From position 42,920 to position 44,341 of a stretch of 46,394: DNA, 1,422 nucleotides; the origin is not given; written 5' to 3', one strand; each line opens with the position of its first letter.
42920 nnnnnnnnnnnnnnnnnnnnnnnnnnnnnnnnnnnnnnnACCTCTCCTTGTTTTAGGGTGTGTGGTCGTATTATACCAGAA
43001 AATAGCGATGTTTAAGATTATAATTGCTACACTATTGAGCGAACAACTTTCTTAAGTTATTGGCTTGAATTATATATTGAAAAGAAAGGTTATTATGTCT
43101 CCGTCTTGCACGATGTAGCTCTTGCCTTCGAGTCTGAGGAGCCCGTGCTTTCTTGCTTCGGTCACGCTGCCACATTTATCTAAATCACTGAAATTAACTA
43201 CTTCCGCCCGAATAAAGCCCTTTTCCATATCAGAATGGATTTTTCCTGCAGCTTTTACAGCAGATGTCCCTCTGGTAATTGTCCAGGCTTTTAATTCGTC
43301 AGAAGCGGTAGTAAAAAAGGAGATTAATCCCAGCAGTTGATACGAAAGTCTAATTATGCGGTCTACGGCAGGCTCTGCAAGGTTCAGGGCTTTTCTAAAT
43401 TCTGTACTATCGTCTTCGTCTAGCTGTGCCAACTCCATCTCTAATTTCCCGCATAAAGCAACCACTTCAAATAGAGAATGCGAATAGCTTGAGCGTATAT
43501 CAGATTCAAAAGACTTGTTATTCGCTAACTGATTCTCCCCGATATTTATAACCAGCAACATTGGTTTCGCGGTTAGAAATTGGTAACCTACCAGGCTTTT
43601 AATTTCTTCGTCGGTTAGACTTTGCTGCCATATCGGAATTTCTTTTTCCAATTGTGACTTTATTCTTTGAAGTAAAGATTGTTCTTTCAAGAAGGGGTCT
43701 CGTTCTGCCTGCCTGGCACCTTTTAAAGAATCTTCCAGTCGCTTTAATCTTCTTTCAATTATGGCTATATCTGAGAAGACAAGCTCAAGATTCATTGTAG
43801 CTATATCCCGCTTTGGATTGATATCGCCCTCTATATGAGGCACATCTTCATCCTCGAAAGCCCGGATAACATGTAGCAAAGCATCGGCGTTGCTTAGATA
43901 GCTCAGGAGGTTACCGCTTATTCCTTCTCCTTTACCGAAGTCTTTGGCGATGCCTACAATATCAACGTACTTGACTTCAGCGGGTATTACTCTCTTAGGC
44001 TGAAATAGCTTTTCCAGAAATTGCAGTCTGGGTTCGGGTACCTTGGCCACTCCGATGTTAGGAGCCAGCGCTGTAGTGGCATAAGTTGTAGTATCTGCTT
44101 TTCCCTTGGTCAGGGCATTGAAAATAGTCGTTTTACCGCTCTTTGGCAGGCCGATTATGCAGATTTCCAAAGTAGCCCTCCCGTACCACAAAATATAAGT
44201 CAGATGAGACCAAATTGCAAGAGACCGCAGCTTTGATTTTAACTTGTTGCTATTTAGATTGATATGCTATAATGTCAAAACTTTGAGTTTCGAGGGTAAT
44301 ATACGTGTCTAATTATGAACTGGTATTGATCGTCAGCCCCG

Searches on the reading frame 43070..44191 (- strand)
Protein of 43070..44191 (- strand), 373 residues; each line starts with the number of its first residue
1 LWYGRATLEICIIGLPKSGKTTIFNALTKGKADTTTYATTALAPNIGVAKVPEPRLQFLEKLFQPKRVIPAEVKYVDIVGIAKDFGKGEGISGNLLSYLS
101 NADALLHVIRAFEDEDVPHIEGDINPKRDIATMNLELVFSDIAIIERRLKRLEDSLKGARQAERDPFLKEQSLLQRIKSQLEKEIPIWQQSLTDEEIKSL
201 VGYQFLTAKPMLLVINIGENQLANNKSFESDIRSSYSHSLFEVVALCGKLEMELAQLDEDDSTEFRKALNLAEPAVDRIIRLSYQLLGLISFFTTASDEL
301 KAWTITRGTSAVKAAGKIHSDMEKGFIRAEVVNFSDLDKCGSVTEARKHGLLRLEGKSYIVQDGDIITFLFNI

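Call 12: search_protein_families(library=pfam, proteins=[window:43070-44191:-], max_evalue=0.001)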
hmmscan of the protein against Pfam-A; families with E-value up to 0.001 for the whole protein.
window:43070-44191:- (373 aa): 4 families
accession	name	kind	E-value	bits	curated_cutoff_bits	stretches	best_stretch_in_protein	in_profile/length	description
PF06071.19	YchF-GTPase_C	-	7.6e-35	119.3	27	1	289-372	1-84/84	Protein of unknown function (DUF933)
PF01926.29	MMR_HSR1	-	4.2e-12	46.6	21.9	1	9-115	1-86/113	50S ribosome-binding GTPase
PF02421.24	FeoB_N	-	0.00036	20.5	27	1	9-47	2-40/156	Ferrous iron transport protein B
PF09439.16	SRPRB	-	0.001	19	25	0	10-38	6-34/178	Signal recognition particle receptor beta subunit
